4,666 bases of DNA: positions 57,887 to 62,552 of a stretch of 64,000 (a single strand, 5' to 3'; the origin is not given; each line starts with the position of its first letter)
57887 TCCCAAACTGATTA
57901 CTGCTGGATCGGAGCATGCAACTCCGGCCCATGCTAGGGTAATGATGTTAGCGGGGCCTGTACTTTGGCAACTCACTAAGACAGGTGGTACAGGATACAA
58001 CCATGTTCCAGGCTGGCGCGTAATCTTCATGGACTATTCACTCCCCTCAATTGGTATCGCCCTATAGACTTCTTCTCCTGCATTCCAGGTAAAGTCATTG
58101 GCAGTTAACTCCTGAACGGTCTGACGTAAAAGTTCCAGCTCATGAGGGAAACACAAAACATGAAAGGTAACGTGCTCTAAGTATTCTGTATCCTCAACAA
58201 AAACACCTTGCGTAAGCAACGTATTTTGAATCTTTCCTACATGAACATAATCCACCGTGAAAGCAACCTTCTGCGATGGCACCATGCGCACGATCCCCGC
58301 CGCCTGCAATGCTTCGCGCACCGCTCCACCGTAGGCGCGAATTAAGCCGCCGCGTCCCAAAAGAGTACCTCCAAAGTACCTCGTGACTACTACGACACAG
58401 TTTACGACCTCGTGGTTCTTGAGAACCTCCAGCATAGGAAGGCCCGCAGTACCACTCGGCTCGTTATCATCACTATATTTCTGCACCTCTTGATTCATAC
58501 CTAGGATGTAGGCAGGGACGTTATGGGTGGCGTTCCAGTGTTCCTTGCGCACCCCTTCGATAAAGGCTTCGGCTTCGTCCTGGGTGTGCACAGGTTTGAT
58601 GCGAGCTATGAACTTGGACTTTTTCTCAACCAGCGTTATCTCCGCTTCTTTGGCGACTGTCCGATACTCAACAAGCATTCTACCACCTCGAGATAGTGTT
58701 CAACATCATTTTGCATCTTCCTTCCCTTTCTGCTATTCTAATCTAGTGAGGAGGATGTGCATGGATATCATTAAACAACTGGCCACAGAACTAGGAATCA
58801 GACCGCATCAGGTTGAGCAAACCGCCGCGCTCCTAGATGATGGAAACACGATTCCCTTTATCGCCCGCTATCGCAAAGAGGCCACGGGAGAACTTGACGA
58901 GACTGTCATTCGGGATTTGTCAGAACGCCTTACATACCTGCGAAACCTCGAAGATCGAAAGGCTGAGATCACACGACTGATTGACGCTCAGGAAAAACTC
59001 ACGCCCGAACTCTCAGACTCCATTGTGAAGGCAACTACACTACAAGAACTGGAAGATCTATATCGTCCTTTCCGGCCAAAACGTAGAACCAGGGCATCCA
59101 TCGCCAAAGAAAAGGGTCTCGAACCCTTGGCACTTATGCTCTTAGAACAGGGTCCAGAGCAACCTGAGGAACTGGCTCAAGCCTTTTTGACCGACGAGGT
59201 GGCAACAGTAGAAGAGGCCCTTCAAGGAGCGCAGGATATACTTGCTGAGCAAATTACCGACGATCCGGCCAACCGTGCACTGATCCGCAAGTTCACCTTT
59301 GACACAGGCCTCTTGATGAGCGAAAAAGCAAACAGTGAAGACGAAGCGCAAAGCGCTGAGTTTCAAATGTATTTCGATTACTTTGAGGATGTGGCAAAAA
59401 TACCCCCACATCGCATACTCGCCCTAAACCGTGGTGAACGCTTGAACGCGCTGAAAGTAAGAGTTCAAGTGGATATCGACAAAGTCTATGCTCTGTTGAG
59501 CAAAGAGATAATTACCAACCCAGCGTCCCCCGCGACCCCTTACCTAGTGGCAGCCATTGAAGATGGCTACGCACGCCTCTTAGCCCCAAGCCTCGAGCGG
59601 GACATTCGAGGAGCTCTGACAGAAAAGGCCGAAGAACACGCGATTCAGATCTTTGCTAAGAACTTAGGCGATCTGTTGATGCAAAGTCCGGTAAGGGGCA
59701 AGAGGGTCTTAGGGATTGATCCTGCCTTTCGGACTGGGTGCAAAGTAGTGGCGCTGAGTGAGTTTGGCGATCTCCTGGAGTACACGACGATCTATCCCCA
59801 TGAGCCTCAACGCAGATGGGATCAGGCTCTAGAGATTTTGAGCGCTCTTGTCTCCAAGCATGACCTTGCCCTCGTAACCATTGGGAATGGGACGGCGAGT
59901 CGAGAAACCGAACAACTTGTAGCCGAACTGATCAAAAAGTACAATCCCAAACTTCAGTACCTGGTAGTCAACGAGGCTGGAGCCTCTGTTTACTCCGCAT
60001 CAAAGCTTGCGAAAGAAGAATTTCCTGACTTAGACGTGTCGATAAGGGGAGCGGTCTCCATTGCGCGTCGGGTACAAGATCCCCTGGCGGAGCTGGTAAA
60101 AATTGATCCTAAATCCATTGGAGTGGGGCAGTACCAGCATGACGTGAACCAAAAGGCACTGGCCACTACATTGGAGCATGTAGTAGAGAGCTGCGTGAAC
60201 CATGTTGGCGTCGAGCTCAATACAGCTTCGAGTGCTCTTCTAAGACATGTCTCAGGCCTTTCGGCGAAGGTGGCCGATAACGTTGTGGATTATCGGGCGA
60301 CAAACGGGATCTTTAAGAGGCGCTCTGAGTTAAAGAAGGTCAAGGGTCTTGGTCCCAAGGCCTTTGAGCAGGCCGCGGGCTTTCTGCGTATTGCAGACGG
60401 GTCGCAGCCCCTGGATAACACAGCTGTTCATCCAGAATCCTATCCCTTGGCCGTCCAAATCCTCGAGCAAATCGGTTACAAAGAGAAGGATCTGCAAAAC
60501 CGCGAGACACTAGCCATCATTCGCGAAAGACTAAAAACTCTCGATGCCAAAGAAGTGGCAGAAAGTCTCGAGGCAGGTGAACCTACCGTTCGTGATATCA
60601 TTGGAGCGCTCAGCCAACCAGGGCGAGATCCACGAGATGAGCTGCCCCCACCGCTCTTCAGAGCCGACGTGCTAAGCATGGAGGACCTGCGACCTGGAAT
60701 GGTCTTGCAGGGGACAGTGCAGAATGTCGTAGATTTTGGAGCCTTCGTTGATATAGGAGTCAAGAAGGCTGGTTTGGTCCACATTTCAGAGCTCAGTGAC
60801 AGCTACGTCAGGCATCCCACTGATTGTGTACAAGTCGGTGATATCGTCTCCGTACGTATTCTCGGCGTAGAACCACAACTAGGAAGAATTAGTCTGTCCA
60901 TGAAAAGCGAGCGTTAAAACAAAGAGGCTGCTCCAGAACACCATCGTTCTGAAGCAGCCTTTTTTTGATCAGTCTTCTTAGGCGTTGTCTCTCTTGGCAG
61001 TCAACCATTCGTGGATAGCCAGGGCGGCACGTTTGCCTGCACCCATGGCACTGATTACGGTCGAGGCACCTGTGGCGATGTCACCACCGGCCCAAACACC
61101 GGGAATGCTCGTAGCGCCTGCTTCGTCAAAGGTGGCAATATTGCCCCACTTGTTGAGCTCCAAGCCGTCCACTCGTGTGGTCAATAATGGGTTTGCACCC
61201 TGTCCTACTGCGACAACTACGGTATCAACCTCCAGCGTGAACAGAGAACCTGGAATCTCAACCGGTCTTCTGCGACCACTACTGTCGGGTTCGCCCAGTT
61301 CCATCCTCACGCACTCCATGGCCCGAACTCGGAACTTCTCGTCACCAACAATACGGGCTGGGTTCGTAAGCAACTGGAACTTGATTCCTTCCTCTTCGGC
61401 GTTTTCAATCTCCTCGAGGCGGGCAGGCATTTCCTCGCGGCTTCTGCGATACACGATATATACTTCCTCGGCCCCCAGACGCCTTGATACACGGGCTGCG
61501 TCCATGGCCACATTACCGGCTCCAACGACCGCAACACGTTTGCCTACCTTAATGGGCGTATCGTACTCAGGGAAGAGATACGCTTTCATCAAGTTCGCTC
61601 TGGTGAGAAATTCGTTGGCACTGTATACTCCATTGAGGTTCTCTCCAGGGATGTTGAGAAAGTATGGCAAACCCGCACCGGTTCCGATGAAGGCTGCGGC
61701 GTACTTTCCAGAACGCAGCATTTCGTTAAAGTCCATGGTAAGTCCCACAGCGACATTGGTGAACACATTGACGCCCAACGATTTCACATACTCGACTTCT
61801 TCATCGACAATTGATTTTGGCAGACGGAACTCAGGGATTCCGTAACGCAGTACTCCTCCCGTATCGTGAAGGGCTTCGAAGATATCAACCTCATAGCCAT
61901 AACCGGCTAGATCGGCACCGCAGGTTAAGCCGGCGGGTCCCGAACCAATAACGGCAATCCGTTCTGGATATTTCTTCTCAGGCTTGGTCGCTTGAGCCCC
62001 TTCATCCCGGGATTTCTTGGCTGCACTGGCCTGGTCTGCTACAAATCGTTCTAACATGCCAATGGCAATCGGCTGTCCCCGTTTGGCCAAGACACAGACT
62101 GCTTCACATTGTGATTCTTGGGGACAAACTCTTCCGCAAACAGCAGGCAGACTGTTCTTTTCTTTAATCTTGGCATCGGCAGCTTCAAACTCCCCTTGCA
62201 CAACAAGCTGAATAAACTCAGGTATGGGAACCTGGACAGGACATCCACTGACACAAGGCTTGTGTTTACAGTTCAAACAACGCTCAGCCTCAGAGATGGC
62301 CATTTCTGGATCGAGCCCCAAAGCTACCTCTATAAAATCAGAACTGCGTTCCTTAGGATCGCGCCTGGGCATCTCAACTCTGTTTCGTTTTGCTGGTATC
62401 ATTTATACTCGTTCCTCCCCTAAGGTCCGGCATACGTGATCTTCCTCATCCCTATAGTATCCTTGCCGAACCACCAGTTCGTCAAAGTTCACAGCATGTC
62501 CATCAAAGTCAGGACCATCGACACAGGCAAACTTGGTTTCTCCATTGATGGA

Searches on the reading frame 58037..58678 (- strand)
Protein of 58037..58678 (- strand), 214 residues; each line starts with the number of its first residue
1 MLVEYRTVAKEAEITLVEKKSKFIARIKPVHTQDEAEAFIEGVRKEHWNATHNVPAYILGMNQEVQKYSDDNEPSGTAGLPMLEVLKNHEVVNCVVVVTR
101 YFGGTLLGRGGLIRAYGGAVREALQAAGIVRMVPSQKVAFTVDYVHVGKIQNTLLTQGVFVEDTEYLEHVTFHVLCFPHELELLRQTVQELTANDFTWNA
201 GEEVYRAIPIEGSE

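Call 43: find_encoding_contigs(protein=window:58037-58678:-, flank=10000, max_places=10)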
Protein window:58037-58678:- (214 aa): 22 contigs read that carry it; 10 places shown.
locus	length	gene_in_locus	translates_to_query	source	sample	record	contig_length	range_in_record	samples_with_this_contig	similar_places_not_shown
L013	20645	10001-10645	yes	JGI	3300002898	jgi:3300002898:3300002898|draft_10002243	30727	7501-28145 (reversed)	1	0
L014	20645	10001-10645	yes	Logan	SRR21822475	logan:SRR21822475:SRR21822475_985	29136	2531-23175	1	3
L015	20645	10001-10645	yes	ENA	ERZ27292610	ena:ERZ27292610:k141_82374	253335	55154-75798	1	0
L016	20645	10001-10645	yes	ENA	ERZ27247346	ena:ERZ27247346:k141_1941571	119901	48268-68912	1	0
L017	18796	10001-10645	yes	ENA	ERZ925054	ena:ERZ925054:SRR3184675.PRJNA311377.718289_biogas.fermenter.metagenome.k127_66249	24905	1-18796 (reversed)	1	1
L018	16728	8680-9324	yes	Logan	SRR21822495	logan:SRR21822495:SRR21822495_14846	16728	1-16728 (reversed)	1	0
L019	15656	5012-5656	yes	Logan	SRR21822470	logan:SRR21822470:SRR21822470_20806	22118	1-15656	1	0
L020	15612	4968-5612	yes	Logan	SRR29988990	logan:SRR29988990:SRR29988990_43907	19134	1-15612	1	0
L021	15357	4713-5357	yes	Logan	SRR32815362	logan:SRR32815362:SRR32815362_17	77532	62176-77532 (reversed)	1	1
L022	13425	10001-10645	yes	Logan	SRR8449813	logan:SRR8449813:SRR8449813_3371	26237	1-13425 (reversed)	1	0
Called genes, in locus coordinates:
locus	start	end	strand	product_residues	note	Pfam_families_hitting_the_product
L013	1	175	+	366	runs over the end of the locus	PF00005:ABC_tran, PF02463:SMC_N (faint), PF13304:AAA_21 (faint), PF08402:TOBE_2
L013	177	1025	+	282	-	PF00528:BPD_transp_1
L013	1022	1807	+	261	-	PF00528:BPD_transp_1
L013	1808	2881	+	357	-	PF01547:SBP_bac_1, PF13531:SBP_bac_11, PF13416:SBP_bac_8, PF13343:SBP_bac_6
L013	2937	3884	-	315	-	PF13560:HTH_31, PF01381:HTH_3, PF12844:HTH_19 (faint)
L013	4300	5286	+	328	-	PF13353:Fer4_12, PF04055:Radical_SAM, PF13186:SPASM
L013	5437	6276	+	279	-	PF00175:NAD_binding_1 (weak), PF10418:DHODB_Fe-S_bind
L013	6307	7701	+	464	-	PF14691:Fer4_20, PF01262:AlaDh_PNT_C (faint), PF07992:Pyr_redox_2, PF13450:NAD_binding_8 (weak), PF13738:Pyr_redox_3 (faint), PF00070:Pyr_redox (weak)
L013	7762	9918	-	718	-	PF09371:Tex_N, PF22706:Tex_central_region, PF14639:YqgF (weak), PF16921:Tex_YqgF, PF12836:HHH_3, PF17674:HHH_9, PF00575:S1, PF23459:S1_RRP5, +1 more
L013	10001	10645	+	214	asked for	PF01205:Impact_N, PF09186:DUF1949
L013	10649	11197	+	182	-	PF01613:Flavin_Reduct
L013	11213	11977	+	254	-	PF04536:TPM_phosphatase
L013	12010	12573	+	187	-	PF04011:LemA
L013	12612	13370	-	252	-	PF14446:Prok-RING_1, PF01547:SBP_bac_1 (weak)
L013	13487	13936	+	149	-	PF00075:RNase_H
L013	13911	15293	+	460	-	-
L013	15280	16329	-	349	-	PF08331:QueG_DUF1730, PF13187:Fer4_9 (faint), PF13484:Fer4_16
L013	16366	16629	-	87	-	PF01106:NifU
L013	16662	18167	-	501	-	PF02696:SelO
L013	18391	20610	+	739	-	PF00270:DEAD, PF04851:ResIII, PF22527:DEXQc_Suv3 (weak), PF00271:Helicase_C (weak), PF08148:DSHCT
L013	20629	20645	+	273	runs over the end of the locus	PF00702:Hydrolase, PF05116:S6PP (faint), PF08282:Hydrolase_3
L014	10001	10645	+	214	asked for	PF01205:Impact_N, PF09186:DUF1949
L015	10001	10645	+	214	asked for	PF01205:Impact_N, PF09186:DUF1949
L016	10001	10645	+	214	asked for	PF01205:Impact_N, PF09186:DUF1949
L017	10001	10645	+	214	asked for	PF01205:Impact_N, PF09186:DUF1949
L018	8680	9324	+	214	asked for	PF01205:Impact_N, PF09186:DUF1949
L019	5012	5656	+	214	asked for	PF01205:Impact_N, PF09186:DUF1949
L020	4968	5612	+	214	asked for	PF01205:Impact_N, PF09186:DUF1949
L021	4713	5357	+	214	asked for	PF01205:Impact_N, PF09186:DUF1949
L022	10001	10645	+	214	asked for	PF01205:Impact_N, PF09186:DUF1949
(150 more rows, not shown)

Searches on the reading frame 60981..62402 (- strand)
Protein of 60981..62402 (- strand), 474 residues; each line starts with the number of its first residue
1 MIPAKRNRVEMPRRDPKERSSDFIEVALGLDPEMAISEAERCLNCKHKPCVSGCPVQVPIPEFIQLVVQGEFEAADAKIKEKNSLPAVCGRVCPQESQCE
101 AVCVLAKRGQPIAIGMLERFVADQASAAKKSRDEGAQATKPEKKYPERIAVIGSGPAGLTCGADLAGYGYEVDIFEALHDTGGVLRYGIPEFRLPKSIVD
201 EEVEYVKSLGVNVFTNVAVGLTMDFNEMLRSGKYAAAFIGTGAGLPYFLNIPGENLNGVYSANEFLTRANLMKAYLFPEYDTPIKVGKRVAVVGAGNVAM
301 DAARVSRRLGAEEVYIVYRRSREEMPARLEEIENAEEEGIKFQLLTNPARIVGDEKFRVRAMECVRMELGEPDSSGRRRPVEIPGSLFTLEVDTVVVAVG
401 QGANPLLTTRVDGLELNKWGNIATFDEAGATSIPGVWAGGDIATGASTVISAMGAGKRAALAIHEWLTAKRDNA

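Call 42: list_cluster_members(proteins=[window:60981-62402:-, window:58037-58678:-, L007:4458-5402:-, L007:5488-5649:+])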
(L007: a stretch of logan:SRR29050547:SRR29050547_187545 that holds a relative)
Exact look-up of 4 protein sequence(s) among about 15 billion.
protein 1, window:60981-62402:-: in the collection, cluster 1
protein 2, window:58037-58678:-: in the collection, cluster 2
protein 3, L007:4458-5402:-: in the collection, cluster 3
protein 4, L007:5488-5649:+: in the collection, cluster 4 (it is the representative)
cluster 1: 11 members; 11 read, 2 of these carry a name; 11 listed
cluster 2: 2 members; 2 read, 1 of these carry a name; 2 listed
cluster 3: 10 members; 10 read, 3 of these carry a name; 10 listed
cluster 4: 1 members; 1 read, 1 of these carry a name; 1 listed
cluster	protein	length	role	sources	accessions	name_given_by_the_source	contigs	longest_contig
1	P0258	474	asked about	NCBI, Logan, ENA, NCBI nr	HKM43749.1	MAG TPA: NADPH-dependent glutamate synthase [Limnochordia bacterium] | NADPH-dependent glutamate synthase [Limnochordia bacterium]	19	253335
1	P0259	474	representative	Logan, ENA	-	-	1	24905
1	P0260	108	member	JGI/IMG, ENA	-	glutamate synthase (NADPH/NADH) small chain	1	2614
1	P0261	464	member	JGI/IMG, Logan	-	-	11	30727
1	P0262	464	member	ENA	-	-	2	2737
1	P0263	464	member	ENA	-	-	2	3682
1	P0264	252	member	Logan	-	-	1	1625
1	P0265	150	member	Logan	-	-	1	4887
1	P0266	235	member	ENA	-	-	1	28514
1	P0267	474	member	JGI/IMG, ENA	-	-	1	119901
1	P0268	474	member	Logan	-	-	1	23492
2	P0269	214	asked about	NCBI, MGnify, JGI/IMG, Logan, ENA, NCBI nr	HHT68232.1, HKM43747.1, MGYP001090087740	MAG TPA: YigZ family protein [Limnochordia bacterium] | FL=1 | uncharacterized YigZ family protein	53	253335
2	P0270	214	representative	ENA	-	-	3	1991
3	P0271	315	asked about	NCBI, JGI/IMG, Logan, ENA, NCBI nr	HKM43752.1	MAG TPA: helix-turn-helix domain-containing protein [Limnochordia bacterium] | helix-turn-helix domain-containing protein [Limnochordia bacterium]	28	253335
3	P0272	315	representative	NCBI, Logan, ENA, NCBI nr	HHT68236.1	MAG TPA: helix-turn-helix domain-containing protein [Firmicutes bacterium] | helix-turn-helix domain-containing protein [Bacillota bacterium]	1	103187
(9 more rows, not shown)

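Call 67: find_related_loci(query=A3, collection=metagenome_contigs, flank=5000)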
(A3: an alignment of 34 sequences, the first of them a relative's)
Query A3 (315 aa) in metagenome_contigs; peptide patterns used: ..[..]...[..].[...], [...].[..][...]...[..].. (x = any residue, [..] = any of these).
276 stretches matched a pattern; 28 encode a relative of the query (tblastn E <= 1e-3); 28 distinct loci.
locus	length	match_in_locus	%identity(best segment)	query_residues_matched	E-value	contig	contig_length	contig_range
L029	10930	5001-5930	59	1-313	2e-116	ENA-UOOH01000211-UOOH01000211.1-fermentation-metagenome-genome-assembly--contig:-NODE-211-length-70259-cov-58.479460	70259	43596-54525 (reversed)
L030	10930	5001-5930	58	1-313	1e-114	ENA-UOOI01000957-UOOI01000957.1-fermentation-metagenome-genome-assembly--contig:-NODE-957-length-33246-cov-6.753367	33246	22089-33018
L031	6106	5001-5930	58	1-313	1e-114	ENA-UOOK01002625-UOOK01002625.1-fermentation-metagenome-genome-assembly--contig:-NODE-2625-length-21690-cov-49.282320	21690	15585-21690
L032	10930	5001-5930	57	1-313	5e-114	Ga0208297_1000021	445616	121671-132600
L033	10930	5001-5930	52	1-313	4e-104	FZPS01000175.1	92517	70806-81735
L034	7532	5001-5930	55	1-313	8e-101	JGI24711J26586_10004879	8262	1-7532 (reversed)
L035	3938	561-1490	55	1-313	1e-101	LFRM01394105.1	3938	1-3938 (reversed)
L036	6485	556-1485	55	1-313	8e-101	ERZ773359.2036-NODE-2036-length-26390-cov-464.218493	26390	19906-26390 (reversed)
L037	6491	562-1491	55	1-313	7e-101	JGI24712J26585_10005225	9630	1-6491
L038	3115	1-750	52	62-313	3e-81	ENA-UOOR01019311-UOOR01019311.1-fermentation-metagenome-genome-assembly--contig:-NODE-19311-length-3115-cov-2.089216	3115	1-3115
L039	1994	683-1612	46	1-313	2e-79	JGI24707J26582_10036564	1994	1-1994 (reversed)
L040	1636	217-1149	42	1-313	2e-77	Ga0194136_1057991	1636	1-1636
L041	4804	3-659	50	92-313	3e-67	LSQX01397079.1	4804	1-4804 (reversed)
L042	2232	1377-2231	42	1-287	2e-66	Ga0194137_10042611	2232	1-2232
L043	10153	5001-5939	39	1-314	5e-60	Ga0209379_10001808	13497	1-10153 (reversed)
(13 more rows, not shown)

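Call 70: predict_structure(alignment_id=A3)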
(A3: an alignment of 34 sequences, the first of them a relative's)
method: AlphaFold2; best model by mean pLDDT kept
length: 315 residues; sequences in the alignment: 34
mean_pLDDT: 88.0   pTM: 0.73
mean pLDDT of the five models: 88.0, 87.7, 87.6, 87.5, 87.2
residues with pLDDT >= 90: 179; 70-90: 114; 50-70: 20; < 50: 2
segments of 3 or more residues with pLDDT < 50: none
pLDDT, mean of each block of 10 residues (from residue 1): 70 93 94 91 84 88 85 69 78 79 83 56 87 86 86 93 95 89 92 97 85 88 97 97 97 92 97 97 95 90 96 88
secondary structure, 60 per line:
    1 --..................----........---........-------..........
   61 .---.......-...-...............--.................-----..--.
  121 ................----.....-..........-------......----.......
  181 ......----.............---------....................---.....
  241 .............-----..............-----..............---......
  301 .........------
elements in order: E3-6 H7-20 H25-32 H36-43 H51-61 H65-71 E73-75 H77-91 H94-110 H120-136 H141-145 H147-156 H164-169 H174-186 H191-203 H213-232 H236-253 H259-272 H278-291 H295-309

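Call 75: fold_search(model_id=the predicted structure, library=pdb)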
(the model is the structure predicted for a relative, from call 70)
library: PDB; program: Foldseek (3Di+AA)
matches with E <= 10: 1186; with E <= 0.001: 29
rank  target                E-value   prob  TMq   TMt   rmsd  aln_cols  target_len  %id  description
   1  3u3w_A                1.9e-07  1.00  0.56  0.62   7.7       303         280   14  Crystal Structure of Bacillus thuringiensis PlcR in complex with the peptide PapR7 and DNA (released 2013-01-09)
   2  2qfc_A                7.6e-06  1.00  0.53  0.58   9.0       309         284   16  Crystal Structure of Bacillus thuringiensis PlcR complexed with PapR (released 2007-11-06)
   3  5juf                  2.1e-05  1.00  0.37  0.38  11.8       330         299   15  Crystal structure of the apo form of ComR from S. thermophilus. (released 2016-10-26)
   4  5w4m_B                2.3e-05  1.00  0.48  0.53   8.7       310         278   15  Crystal structure of Streptococcus dysgalactiae SHP pheromone receptor Rgg2(C45S) (released 2017-10-25)
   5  4yv9_D                3.2e-05  1.00  0.44  0.51   8.7       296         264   13  X-ray crystal structure of Streptococcus dysgalactiae SHP pheromone receptor Rgg2 (released 2015-04-08)
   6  5w4n_A                3.6e-05  1.00  0.45  0.51   9.0       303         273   12  Crystal structure of Streptococcus dysgalactiae SHP pheromone receptor Rgg2(C45S) (released 2017-10-25)
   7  5w4m_A                3.8e-05  1.00  0.47  0.52   8.8       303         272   14  Crystal structure of Streptococcus dysgalactiae SHP pheromone receptor Rgg2(C45S) (released 2017-10-25)
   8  4yv9_C                4.9e-05  1.00  0.43  0.49   8.8       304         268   14  X-ray crystal structure of Streptococcus dysgalactiae SHP pheromone receptor Rgg2 (released 2015-04-08)
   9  4fsc_A                6.6e-05  1.00  0.51  0.59   7.2       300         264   14  Crystal Structure of Bacillus thuringiensis PlcR in its apo form (released 2013-03-13)
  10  5w4n_B                6.9e-05  1.00  0.46  0.51   9.1       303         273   14  Crystal structure of Streptococcus dysgalactiae SHP pheromone receptor Rgg2(C45S) (released 2017-10-25)
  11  5jub_B                9.4e-05  1.00  0.47  0.50   9.4       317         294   16  Crystal structure of ComR from S.thermophilus in complex with DNA and its signalling peptide ComS. (released 2016-10-26)
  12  6qer_C                9.8e-05  1.00  0.39  0.40  11.5       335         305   15  Apo Form Of ComR From S. Thermophilus in space group C2 (released 2019-02-20)
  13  4yv6_C                1.0e-04  1.00  0.42  0.48   8.7       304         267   14  X-ray crystal structure of Streptococcus dysgalactiae SHP pheromone receptor Rgg2 (released 2015-04-08)
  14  4yv9_B                1.0e-04  1.00  0.42  0.47   8.9       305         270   14  X-ray crystal structure of Streptococcus dysgalactiae SHP pheromone receptor Rgg2 (released 2015-04-08)
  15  4fsc_C                1.1e-04  1.00  0.51  0.59   7.2       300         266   14  Crystal Structure of Bacillus thuringiensis PlcR in its apo form (released 2013-03-13)
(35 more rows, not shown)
